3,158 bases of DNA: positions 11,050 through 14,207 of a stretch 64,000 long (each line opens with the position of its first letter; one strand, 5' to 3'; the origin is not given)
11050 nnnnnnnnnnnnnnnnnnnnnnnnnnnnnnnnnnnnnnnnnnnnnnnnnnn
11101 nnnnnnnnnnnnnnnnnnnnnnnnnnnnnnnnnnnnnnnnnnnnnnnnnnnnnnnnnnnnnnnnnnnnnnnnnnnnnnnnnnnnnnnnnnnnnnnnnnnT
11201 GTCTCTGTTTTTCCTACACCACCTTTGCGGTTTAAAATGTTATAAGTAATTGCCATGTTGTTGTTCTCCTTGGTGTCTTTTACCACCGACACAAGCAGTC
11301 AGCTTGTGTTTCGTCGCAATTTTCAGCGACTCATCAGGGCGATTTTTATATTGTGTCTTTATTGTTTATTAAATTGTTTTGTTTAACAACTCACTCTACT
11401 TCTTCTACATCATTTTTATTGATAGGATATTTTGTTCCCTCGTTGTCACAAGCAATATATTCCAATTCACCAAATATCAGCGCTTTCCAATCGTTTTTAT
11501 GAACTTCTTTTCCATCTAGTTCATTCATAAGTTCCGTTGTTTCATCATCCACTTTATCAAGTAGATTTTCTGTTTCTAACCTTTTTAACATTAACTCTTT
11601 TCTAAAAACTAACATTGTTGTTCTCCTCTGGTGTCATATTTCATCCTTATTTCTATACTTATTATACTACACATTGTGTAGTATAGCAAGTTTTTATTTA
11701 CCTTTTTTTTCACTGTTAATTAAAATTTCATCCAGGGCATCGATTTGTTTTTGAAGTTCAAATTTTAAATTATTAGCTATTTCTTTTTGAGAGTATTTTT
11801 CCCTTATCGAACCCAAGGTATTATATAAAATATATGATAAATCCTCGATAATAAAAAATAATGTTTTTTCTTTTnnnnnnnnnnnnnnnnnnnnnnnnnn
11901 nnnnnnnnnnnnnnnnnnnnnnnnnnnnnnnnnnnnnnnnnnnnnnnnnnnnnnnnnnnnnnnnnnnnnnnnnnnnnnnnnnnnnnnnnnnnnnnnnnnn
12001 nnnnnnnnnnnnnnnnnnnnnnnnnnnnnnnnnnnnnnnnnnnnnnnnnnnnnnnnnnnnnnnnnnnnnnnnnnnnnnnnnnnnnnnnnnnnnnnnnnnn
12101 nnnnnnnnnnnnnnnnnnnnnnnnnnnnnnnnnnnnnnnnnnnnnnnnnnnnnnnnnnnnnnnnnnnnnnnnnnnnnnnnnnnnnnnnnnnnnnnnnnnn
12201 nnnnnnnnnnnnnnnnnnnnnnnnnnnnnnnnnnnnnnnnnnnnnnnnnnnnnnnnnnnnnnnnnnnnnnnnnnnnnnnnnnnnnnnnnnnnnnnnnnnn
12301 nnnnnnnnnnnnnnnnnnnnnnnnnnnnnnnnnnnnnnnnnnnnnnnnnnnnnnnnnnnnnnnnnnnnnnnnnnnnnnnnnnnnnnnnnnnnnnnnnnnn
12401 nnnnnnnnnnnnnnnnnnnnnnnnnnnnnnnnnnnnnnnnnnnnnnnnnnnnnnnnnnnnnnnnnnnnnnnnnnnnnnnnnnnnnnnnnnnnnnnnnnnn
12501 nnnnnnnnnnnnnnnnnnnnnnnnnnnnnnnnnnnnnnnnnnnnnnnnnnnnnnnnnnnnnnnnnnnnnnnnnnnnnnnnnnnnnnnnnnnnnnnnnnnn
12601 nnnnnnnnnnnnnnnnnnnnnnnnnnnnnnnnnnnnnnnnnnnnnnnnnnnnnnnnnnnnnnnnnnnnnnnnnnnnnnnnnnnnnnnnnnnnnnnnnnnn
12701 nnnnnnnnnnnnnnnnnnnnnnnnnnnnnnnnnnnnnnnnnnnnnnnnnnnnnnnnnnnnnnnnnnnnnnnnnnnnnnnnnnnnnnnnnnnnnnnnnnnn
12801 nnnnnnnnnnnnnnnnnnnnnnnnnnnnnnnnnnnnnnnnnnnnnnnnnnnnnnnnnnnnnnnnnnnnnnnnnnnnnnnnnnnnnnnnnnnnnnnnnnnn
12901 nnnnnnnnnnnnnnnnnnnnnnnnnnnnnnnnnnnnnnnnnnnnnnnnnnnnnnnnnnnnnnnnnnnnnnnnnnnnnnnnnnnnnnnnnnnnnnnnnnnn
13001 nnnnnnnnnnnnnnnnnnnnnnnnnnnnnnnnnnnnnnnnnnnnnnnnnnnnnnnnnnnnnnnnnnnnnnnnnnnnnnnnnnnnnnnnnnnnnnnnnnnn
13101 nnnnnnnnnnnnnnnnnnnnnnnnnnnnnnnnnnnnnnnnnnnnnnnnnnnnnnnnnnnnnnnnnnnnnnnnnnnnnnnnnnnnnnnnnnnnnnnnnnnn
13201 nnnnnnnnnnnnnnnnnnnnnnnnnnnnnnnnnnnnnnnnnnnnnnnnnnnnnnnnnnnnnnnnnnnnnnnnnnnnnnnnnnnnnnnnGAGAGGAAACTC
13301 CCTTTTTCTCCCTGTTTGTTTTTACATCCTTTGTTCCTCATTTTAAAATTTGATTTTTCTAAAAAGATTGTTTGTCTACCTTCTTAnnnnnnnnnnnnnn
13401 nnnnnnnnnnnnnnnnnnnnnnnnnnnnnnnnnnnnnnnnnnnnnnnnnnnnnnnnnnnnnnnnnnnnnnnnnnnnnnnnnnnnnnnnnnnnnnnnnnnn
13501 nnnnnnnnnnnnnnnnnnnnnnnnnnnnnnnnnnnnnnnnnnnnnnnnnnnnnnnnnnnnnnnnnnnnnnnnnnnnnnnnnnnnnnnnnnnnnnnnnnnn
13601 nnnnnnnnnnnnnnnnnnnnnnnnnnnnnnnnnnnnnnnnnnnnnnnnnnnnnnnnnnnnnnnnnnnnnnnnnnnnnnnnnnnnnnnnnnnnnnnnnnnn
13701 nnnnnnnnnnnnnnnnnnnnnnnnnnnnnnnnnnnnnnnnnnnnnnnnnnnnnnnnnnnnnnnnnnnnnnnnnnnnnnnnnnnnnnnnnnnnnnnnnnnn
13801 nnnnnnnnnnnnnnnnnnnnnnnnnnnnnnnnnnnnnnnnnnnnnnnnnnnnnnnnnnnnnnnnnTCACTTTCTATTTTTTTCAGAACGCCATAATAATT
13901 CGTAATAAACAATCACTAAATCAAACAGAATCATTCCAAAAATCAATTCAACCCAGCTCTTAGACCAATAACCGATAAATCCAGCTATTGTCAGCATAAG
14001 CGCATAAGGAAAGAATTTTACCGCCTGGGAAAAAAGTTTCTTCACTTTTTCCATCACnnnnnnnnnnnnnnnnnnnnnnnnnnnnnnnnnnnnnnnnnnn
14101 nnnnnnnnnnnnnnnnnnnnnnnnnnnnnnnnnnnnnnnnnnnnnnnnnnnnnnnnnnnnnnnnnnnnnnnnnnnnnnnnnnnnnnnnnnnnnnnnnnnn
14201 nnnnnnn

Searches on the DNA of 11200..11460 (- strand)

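Call 62: search_dna_similar(query=window:11272-11347:-, collection=plasmids, mode=near, max_evalue=10, max_rows=25)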
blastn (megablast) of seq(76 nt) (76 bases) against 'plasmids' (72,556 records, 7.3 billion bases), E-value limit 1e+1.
No match.

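Call 63: search_dna_similar(query=window:11272-11347:-, collection=phages, mode=near, max_evalue=10, max_rows=25)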
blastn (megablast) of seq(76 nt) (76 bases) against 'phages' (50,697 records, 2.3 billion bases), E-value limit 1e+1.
No match.

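Call 73: search_rna_families(source=window, start=11200, end=11460, threshold=evalue, max_evalue=10, show_alignments=2)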
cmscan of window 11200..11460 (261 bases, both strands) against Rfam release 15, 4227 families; matches with E-value up to 10: 4.
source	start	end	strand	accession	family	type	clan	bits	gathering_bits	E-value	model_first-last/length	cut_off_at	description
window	11283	11375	-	RF03152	RAGATH-1-hammerhead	Gene; ribozyme;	-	29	56.3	0.004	1-77/77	no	RAGATH-1 hammerhead ribozyme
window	11309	11342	-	RF00008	Hammerhead_3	Gene; ribozyme;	CL00010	19.7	48.5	0.078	7-48/54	no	Hammerhead ribozyme (type III)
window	11321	11375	+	RF02108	DLEU2_4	Gene; lncRNA;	-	16.3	40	0.48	1-58/58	no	Deleted in lymphocytic leukemia 2 conserved region 4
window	11298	11381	+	RF02189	ST7-OT4_3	Gene; lncRNA;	-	9.3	50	4.3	223-302/302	no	ST7 overlapping transcript 4 conserved region 3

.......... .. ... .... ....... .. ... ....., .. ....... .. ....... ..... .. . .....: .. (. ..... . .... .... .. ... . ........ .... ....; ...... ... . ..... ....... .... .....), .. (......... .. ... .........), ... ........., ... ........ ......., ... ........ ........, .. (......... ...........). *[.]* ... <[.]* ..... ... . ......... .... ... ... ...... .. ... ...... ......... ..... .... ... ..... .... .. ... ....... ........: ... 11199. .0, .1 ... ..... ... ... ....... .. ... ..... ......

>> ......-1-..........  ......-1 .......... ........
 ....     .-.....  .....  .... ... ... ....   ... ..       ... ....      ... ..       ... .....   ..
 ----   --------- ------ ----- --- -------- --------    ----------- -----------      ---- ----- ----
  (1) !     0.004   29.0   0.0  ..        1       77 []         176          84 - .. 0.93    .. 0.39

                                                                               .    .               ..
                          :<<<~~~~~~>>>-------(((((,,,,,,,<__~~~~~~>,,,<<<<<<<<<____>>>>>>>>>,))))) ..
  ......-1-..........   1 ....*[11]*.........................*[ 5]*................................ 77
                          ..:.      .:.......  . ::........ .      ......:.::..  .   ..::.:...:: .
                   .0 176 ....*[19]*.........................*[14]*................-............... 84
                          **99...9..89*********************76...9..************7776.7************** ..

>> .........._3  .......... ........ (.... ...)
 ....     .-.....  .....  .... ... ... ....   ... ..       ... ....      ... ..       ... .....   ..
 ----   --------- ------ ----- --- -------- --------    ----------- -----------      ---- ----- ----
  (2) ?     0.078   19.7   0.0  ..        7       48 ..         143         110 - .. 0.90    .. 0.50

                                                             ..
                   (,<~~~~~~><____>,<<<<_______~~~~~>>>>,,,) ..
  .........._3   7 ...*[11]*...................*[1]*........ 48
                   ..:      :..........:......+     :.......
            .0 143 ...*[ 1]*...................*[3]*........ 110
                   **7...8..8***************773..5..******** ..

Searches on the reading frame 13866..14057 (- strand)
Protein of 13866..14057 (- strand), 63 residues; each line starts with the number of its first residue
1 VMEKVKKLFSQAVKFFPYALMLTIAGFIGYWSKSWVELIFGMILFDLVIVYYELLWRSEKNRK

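Call 66: search_protein_families(library=pfam, proteins=[window:13866-14057:-], max_evalue=0.01)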
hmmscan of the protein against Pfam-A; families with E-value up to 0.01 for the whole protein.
window:13866-14057:- (63 aa): 1 family
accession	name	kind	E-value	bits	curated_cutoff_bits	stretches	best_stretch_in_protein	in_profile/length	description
PF03647.18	Tmemb_14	-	0.0041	18.2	24.8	1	16-52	3-40/92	Transmembrane proteins 14C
